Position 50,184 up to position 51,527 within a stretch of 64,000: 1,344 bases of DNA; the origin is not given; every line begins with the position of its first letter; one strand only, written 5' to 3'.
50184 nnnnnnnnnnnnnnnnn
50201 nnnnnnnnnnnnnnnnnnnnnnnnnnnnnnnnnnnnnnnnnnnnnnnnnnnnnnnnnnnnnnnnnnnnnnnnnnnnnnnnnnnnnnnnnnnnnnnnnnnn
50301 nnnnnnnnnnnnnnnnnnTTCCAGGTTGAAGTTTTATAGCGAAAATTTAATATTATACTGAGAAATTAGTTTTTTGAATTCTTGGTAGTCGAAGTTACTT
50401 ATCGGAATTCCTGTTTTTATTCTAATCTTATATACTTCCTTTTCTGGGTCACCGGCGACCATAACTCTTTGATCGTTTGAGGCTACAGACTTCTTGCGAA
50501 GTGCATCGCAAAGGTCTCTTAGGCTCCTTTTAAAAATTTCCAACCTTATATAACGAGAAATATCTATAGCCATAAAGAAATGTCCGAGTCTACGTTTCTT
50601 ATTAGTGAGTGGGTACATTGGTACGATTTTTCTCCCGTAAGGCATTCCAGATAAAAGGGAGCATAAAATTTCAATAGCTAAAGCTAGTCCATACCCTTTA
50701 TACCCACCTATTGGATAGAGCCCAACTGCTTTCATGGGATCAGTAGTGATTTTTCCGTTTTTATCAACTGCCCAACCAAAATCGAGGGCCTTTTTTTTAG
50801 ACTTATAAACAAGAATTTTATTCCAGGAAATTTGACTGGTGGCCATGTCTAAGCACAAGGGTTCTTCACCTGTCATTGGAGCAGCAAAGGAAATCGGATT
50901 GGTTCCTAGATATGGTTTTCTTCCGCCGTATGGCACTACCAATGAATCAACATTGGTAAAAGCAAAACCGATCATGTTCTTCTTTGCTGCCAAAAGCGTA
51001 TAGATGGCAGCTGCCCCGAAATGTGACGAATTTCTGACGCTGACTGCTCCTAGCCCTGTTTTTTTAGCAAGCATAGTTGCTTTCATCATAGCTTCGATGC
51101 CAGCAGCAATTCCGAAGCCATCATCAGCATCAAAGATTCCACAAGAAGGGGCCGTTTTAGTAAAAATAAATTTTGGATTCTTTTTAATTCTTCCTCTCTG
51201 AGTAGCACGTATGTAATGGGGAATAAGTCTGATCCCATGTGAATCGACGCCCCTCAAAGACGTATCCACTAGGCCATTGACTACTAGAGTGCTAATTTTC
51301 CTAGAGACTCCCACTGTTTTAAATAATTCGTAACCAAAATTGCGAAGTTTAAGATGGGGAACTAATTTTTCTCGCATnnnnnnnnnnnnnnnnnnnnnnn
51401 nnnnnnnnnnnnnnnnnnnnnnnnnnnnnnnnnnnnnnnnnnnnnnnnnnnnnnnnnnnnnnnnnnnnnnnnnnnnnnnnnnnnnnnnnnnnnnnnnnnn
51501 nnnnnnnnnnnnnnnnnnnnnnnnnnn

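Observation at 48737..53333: Ldh_2 2-hydroxyacid dehydrogenase, ALS-like TPP enzyme and HAD phosphatase: a candidate non-sugar substituent pathway inside the glycan island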

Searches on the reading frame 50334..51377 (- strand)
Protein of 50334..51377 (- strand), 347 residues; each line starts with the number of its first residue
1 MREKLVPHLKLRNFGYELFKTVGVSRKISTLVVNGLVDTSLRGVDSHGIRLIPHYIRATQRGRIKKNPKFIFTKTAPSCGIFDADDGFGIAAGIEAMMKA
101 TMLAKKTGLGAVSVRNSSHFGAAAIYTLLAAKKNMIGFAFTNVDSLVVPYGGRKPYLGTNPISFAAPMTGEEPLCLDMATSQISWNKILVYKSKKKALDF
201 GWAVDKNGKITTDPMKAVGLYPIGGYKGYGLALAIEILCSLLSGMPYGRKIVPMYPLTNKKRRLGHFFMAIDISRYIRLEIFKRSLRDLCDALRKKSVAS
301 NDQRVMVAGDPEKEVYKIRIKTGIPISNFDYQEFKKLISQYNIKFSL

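Call 3: search_protein_families(library=pfam, proteins=[window:50334-51377:-], max_evalue=0.001)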
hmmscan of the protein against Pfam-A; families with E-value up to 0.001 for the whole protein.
window:50334-51377:- (347 aa): 1 family
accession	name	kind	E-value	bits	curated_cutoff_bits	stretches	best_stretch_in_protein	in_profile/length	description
PF02615.19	Ldh_2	-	4.5e-105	351.9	38.8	1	9-330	4-328/333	Malate/L-lactate dehydrogenase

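Call 4: search_protein_families(library=ncbifam, proteins=[window:50334-51377:-], max_evalue=0.001)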
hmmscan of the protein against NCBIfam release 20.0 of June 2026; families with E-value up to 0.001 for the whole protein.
window:50334-51377:- (347 aa): 5 families
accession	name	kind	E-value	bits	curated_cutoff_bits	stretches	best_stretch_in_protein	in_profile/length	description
NF011599.0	PRK15025.1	equivalog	8.8e-75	252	356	1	18-332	15-329/349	ureidoglycolate dehydrogenase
TIGR03175.1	AllD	equivalog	4.8e-72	243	496.2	1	20-332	17-329/349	ureidoglycolate dehydrogenase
NF040650.1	sulfolac_dhydr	equivalog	2.6e-69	234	500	1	17-345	14-337/339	L-sulfolactate dehydrogenase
NF007504.0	PRK10098.1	equivalog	2.8e-52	177.6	336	1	8-335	9-338/360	malate/lactate/ureidoglycolate dehydrogenase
NF009750.0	PRK13260.1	equivalog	4.7e-41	141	316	1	19-332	16-327/332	3-dehydro-L-gulonate 2-dehydrogenase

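Call 6: search_solved_structures(query=window:50334-51377:-, max_evalue=0.00001)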
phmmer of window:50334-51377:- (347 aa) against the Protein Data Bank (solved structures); distinct sequences matched with E-value up to 0.00001: 13.
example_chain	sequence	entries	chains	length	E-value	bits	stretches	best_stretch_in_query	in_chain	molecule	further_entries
1v9n_A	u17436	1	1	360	3.4e-61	210.5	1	6-339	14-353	Malate dehydrogenase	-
2x06_A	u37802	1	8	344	6.3e-57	196.4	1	17-342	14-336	L-SULFOLACTATE DEHYDROGENASE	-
1z2i_A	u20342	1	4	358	7e-57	196.3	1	11-343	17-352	malate dehydrogenase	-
1vbi_A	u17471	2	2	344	1e-56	195.7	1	18-343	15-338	Type 2 malate/lactate dehydrogenase | malate/L-lactate dehydrogenase family protein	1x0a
4fjs_A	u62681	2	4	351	8.5e-53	182.8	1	22-329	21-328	Ureidoglycolate dehydrogenase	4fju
1xrh_A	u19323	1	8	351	8.9e-53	182.8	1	22-329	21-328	Ureidoglycolate Dehydrogenase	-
4h8a_A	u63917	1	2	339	1e-52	182.6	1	22-312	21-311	Ureidoglycolate dehydrogenase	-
3i0p_A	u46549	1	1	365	3e-46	161.3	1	11-344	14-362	Malate dehydrogenase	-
3uoe_A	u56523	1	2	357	2.5e-41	145.1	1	6-247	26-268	Dehydrogenase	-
2g8y_A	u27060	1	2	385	6.9e-29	104.2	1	11-257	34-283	Malate/L-lactate dehydrogenases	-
1wtj_A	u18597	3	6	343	1.3e-27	100.1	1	17-245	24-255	ureidoglycolate dehydrogenase | delta1-piperideine-2-carboxylate reductase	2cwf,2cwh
1s20_A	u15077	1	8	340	5.8e-24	88.1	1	32-337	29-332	Hypothetical oxidoreductase yiaK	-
1nxu_A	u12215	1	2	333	1.1e-23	87.1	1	32-315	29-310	Hypothetical oxidoreductase yiaK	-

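Call 33: find_homologous_proteins(query=window:50334-51377:-, max_evalue=1e-30)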
Query window:50334-51377:- (347 aa): 6016 proteins with E <= 1e-30 among 8000 candidates; the best 120 are listed.
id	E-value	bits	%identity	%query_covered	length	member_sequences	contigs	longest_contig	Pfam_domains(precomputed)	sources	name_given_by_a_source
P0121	5.8e-229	777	100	100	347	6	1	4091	PF02615.20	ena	-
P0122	1.1e-159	549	70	100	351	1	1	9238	PF02615.20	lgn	-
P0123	7.7e-133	461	62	96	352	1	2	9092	PF02615.20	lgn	-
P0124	2.6e-130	453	64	92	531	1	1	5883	PF13419.13,PF00702.33,PF02615.20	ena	-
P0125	7.9e-130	451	60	99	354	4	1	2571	PF02615.20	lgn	-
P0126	2.0e-129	450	59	100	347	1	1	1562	PF02615.20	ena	-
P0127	3.7e-129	449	59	96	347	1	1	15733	PF02615.20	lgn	-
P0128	1.5e-128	447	60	98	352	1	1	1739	PF02615.20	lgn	-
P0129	1.8e-128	446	58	96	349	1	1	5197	PF02615.20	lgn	-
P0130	4.4e-128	445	59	97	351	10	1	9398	PF02615.20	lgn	-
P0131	1.7e-127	443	59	99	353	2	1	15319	PF02615.20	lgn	-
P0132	2.5e-127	443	58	99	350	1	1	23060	PF02615.20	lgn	-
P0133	3.5e-127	442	58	99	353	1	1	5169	PF02615.20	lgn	-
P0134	1.7e-126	440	57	99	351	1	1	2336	PF02615.20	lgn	-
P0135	2.9e-126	439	59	99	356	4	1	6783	PF02615.20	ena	-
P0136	3.8e-126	439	61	95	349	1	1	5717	PF02615.20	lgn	-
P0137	1.9e-125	437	58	99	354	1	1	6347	PF02615.20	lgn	-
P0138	6.5e-125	435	58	99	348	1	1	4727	PF02615.20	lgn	-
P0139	9.0e-124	431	56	98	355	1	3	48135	PF02615.20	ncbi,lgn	-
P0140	3.2e-123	429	58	99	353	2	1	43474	PF02615.20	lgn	-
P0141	2.0e-122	427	55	98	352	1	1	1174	PF02615.20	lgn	-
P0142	4.3e-122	426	56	99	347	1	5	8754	PF02615.20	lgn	-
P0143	1.1e-121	424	58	97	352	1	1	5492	PF02615.20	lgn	-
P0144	1.6e-121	424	59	93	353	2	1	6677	PF02615.20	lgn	-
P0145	1.8e-121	423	56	99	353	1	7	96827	PF02615.20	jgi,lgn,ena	-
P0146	4.0e-121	422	57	99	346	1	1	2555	PF02615.20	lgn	-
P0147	1.4e-120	421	55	99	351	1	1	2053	PF02615.20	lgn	-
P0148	3.8e-120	419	57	99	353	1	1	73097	PF02615.20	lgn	-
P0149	7.6e-120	418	54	98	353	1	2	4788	PF02615.20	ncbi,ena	-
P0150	8.4e-120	418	55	97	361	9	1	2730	PF02615.20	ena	-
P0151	9.6e-120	418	55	99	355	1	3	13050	PF02615.20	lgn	-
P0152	1.3e-119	417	52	99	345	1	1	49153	PF02615.20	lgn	-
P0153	2.3e-119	417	57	99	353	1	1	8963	PF02615.20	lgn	-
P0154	2.3e-119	417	55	94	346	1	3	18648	PF02615.20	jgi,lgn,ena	-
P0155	2.9e-119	416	57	100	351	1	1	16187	PF02615.20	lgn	-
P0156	5.0e-119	415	58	96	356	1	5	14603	PF02615.20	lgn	-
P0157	1.8e-118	414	55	99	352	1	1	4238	PF02615.20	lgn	-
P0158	1.8e-118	414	57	96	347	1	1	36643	PF02615.20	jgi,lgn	jgi:ureidoglycolate dehydrogenase (NAD+)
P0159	1.9e-118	414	56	100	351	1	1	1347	PF02615.20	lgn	-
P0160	3.5e-118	413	54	99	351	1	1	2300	PF02615.20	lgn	-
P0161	4.0e-118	412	56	97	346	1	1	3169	PF02615.20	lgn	-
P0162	4.3e-118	412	55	100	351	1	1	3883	PF02615.20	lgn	-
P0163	8.6e-118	411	55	97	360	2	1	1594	PF02615.20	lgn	-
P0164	1.0e-117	411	54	99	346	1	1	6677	PF02615.20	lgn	-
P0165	1.6e-117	411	57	97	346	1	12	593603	PF02615.20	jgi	-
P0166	2.5e-117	410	55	97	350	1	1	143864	PF02615.20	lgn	-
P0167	1.3e-116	408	53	99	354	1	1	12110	PF02615.20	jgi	-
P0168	1.8e-116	407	55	99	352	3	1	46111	PF02615.20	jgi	-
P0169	1.8e-116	407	56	96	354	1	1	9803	PF02615.20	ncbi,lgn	-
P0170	6.5e-116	405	52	98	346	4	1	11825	PF02615.20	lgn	-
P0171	8.5e-116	405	54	99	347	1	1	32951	PF02615.20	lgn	-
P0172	1.0e-115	405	55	99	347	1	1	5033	PF02615.20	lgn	-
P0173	1.6e-115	404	53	99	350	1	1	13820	PF02615.20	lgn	-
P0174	1.9e-115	404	54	98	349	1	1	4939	PF02615.20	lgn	-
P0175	5.2e-115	402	55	97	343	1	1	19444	PF02615.20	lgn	-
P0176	5.3e-115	402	56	95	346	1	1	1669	PF02615.20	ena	-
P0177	1.7e-114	401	55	99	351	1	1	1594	PF02615.20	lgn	-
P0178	2.4e-114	400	53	99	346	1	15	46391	PF02615.20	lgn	-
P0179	2.5e-114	400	55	95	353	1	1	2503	PF02615.20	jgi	-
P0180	2.7e-114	400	52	99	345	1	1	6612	PF02615.20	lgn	-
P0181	5.5e-114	399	51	99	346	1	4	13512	PF02615.20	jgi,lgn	-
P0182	1.3e-113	398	56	96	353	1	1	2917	PF02615.20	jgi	jgi:ureidoglycolate dehydrogenase (NAD+)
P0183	2.7e-113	397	55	95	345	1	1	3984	PF02615.20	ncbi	-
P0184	3.0e-113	396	56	98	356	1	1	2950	PF02615.20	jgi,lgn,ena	-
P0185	5.4e-113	396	53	99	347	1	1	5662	PF02615.20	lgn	-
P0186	8.2e-113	395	55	96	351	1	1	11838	PF02615.20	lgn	-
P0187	2.4e-112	393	54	97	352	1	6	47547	PF02615.20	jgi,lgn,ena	jgi:ureidoglycolate dehydrogenase (NAD+)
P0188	3.3e-112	393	54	99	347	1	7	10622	PF02615.20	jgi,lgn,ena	-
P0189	3.7e-112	393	53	97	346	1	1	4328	PF02615.20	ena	-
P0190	3.9e-112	393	53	96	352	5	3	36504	PF02615.20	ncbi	ncbi:MAG: Ldh family oxidoreductase [Elusimicrobiota bacterium]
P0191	1.2e-111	391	55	95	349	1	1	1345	PF02615.20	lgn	-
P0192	1.3e-111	391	55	94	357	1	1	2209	PF02615.20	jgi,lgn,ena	-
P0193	1.7e-111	391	53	96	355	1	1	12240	PF02615.20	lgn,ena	-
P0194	1.9e-111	391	55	95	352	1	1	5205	PF02615.20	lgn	-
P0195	2.1e-111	390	55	95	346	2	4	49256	PF02615.20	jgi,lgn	-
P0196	2.4e-111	390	52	98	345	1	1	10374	PF02615.20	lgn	-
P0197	2.8e-111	390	55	97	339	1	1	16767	PF02615.20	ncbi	ncbi:Ldh family oxidoreductase [Candidatus Margulisiibacteriota bacterium]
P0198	3.4e-111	390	53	95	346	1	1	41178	PF02615.20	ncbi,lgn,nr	ncbi:MAG: Ldh family oxidoreductase [Candidatus Shapirobacteria bacterium]|nr:Ldh family oxidoreduct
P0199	3.7e-111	390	53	96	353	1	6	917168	PF02615.20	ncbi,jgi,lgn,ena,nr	ncbi:MAG TPA: Ldh family oxidoreductase [Candidatus Omnitrophota bacterium]|nr:Ldh family oxidoreduc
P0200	4.1e-111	389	52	97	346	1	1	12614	PF02615.20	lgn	-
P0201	5.3e-111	389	54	94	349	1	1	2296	PF02615.20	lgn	-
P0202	1.3e-110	388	53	95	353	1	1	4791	PF02615.20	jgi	-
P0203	3.0e-110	387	54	99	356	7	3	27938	PF02615.20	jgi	jgi:ureidoglycolate dehydrogenase (NAD+)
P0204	3.4e-110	386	51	97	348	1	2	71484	PF02615.20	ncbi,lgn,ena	-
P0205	3.6e-110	386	54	99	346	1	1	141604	PF02615.20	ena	-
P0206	4.7e-110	386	53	96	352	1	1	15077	PF02615.20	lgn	-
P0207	6.3e-110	386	53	97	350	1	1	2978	PF02615.20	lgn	-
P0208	8.6e-110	385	56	89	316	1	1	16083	PF02615.20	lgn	-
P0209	1.4e-109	384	53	97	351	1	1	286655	PF02615.20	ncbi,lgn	-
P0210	1.8e-109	384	53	96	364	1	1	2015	PF02615.20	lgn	-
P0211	2.1e-109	384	51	98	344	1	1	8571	PF02615.20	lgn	-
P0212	2.1e-109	384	51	99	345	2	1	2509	PF02615.20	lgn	-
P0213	3.5e-109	383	54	95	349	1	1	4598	PF02615.20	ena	-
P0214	3.6e-109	383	51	97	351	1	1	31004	PF02615.20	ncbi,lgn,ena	-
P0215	3.8e-109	383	51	96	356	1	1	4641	PF02615.20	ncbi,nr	ncbi:Ldh family oxidoreductase [Candidatus Woesearchaeota archaeon]|nr:Ldh family oxidoreductase [Ca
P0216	5.2e-109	383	53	95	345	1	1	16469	PF02615.20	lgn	-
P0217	9.3e-109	382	51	96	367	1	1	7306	PF02615.20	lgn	-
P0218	2.3e-108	380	51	97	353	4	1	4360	PF02615.20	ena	-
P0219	4.3e-108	379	53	98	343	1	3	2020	PF02615.20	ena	-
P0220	5.8e-108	379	51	100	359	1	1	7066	PF02615.20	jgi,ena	-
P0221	1.1e-107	378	52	99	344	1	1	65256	PF02615.20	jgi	-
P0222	1.5e-107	378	52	98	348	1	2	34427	PF02615.20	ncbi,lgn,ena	-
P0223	2.6e-107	377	53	93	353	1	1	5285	PF02615.20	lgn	-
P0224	6.3e-107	376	50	97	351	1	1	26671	PF02615.20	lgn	-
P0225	8.8e-107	375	53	95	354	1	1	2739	PF02615.20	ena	-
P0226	1.2e-106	375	51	99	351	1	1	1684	PF02615.20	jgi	-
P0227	1.4e-106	375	51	98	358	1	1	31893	PF02615.20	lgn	-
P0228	2.7e-106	374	50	95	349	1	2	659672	PF02615.20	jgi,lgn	jgi:ureidoglycolate dehydrogenase (NAD+)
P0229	3.2e-106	373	49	99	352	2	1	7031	PF02615.20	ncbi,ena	-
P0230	9.5e-106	372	54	92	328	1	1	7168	PF02615.20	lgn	-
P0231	9.5e-106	372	51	99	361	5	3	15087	PF02615.20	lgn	-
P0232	1.4e-105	371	50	98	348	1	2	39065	PF02615.20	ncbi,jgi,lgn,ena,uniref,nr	ncbi:MAG: ureidoglycolate dehydrogenase [Candidatus Harrisonbacteria bacterium CG10_big_fil_rev_8_21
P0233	1.8e-105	371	52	95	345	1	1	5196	PF02615.20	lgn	-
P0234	2.1e-105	371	52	95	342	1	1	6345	PF02615.20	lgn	-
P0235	2.1e-105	371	51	99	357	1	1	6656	PF02615.20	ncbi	-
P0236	2.2e-105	371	51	97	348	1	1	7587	PF02615.20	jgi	-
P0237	2.3e-105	371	54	92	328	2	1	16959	PF02615.20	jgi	-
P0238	2.7e-105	370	51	98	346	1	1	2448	PF02615.20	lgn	-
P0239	2.9e-105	370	50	99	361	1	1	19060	PF02615.20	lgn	-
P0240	3.9e-105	370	51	93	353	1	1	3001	PF02615.20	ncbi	-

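Call 34: find_encoding_contigs(protein=P0124, flank=8000, max_places=2)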
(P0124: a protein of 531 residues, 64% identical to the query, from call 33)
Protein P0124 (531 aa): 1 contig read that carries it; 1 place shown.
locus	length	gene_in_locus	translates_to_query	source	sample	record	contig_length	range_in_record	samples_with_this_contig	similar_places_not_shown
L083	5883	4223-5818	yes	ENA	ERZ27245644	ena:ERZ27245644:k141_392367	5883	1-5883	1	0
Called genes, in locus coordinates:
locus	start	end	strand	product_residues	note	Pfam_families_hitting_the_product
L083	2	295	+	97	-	?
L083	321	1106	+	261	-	PF00483:NTP_transferase, PF12804:NTP_transf_3 (weak)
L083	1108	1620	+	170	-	PF01965:DJ-1_PfpI, PF17124:ThiJ_like (faint)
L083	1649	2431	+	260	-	-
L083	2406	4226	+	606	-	PF02776:TPP_enzyme_N, PF00205:TPP_enzyme_M, PF02775:TPP_enzyme_C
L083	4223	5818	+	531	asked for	PF02615:Ldh_2, PF00702:Hydrolase, PF13419:HAD_2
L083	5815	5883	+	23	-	?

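Call 35: find_encoding_contigs(protein=P0199, flank=10000, max_places=1)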
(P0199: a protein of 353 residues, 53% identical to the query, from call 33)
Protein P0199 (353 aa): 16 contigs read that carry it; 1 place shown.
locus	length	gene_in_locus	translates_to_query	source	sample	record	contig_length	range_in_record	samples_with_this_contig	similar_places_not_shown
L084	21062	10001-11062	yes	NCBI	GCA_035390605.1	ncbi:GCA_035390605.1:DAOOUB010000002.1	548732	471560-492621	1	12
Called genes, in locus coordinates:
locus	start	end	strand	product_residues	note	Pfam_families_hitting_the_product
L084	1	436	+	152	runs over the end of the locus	PF01967:MoaC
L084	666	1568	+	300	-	PF04055:Radical_SAM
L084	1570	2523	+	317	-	PF01075:Glyco_transf_9 (weak)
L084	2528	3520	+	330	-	PF01073:3Beta_HSD, PF01370:Epimerase, PF02719:Polysacc_synt_2, PF04321:RmlD_sub_bind, PF05368:NmrA, PF07993:NAD_binding_4, PF13460:NAD_binding_10, PF16363:GDP_Man_Dehyd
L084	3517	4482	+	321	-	PF00676:E1_dh, PF02775:TPP_enzyme_C (faint)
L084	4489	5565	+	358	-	PF02779:Transket_pyr, PF02780:Transketolase_C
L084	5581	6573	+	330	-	PF01073:3Beta_HSD (weak), PF01370:Epimerase, PF02719:Polysacc_synt_2 (weak), PF04321:RmlD_sub_bind, PF16363:GDP_Man_Dehyd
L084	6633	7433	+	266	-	-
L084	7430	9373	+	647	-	PF04055:Radical_SAM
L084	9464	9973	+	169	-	PF01965:DJ-1_PfpI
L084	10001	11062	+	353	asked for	PF02615:Ldh_2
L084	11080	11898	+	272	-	PF00106:adh_short, PF13561:adh_short_C2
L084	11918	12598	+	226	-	PF05401:NodS (weak), PF13489:Methyltransf_23, PF02353:CMAS (weak), PF08003:Methyltransf_9 (weak), PF13847:Methyltransf_31, PF08241:Methyltransf_11, PF08242:Methyltransf_12, PF13649:Methyltransf_25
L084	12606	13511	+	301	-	PF09290:AcetDehyd-dimer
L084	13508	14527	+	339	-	PF00682:HMGL-like, PF07836:DmpG_comm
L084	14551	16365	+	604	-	PF02776:TPP_enzyme_N, PF00205:TPP_enzyme_M, PF02775:TPP_enzyme_C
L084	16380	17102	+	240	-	PF13489:Methyltransf_23, PF13649:Methyltransf_25, PF13847:Methyltransf_31, PF08241:Methyltransf_11, PF08242:Methyltransf_12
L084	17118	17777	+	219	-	PF13489:Methyltransf_23, PF13847:Methyltransf_31, PF08241:Methyltransf_11, PF08242:Methyltransf_12, PF13649:Methyltransf_25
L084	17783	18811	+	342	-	PF08240:ADH_N, PF00107:ADH_zinc_N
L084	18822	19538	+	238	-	PF00535:Glycos_transf_2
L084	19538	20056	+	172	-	-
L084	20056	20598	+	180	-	-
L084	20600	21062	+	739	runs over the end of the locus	PF09586:YfhO (weak)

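Call 36: find_encoding_contigs(protein=P0232, flank=10000, max_places=1)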
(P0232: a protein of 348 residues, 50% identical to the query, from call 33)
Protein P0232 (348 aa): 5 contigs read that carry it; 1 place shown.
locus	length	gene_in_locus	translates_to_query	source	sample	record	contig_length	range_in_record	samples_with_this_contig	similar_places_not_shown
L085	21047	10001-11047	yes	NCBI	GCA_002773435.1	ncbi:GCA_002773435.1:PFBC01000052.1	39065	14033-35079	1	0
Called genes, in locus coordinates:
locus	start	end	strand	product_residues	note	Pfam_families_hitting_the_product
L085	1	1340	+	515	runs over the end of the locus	PF01943:Polysacc_synt, PF13440:Polysacc_synt_3, PF01554:MatE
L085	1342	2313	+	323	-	PF00535:Glycos_transf_2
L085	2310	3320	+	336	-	PF01073:3Beta_HSD, PF01370:Epimerase, PF02719:Polysacc_synt_2, PF04321:RmlD_sub_bind, PF07993:NAD_binding_4 (weak), PF16363:GDP_Man_Dehyd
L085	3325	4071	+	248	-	PF00483:NTP_transferase, PF12804:NTP_transf_3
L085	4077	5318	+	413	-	PF01041:DegT_DnrJ_EryC1, PF00155:Aminotran_1_2 (faint), PF01212:Beta_elim_lyase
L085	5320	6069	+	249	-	-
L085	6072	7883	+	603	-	PF02776:TPP_enzyme_N, PF00205:TPP_enzyme_M, PF02775:TPP_enzyme_C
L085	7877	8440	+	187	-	PF01965:DJ-1_PfpI, PF17124:ThiJ_like (faint)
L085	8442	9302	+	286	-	PF01370:Epimerase, PF04321:RmlD_sub_bind, PF16363:GDP_Man_Dehyd (faint)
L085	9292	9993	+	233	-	PF00702:Hydrolase, PF13419:HAD_2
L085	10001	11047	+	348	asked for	PF02615:Ldh_2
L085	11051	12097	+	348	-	PF00852:Glyco_transf_10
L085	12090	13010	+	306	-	PF00535:Glycos_transf_2, PF13641:Glyco_tranf_2_3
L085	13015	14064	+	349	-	-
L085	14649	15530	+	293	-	PF00535:Glycos_transf_2, PF10111:Glyco_tranf_2_2, PF13641:Glyco_tranf_2_3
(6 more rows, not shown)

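Call 37: find_encoding_contigs(protein=P0165, flank=10000, max_places=1)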
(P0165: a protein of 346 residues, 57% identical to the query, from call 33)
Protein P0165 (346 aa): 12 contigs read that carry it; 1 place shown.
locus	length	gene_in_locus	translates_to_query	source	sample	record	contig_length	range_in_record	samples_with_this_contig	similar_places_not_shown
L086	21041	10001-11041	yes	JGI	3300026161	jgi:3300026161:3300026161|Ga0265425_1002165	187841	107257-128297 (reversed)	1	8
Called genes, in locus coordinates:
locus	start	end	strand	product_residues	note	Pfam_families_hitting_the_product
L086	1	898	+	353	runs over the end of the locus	PF04321:RmlD_sub_bind, PF05368:NmrA (faint), PF01073:3Beta_HSD, PF01370:Epimerase, PF02719:Polysacc_synt_2, PF13460:NAD_binding_10, PF16363:GDP_Man_Dehyd, PF07993:NAD_binding_4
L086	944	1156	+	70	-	-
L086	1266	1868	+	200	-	-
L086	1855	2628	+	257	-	PF08843:AbiEii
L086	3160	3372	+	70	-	-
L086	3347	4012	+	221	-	PF08843:AbiEii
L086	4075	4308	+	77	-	-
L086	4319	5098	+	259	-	PF00483:NTP_transferase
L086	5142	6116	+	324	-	PF00106:adh_short (faint), PF01073:3Beta_HSD, PF01370:Epimerase, PF02719:Polysacc_synt_2, PF04321:RmlD_sub_bind, PF05368:NmrA (faint), PF16363:GDP_Man_Dehyd, PF07993:NAD_binding_4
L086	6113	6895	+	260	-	PF00483:NTP_transferase, PF12804:NTP_transf_3 (faint)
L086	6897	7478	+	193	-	PF01965:DJ-1_PfpI, PF17124:ThiJ_like (faint)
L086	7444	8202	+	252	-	-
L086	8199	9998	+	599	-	PF02776:TPP_enzyme_N, PF00205:TPP_enzyme_M, PF02775:TPP_enzyme_C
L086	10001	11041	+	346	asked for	PF02615:Ldh_2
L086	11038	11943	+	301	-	PF01370:Epimerase, PF04321:RmlD_sub_bind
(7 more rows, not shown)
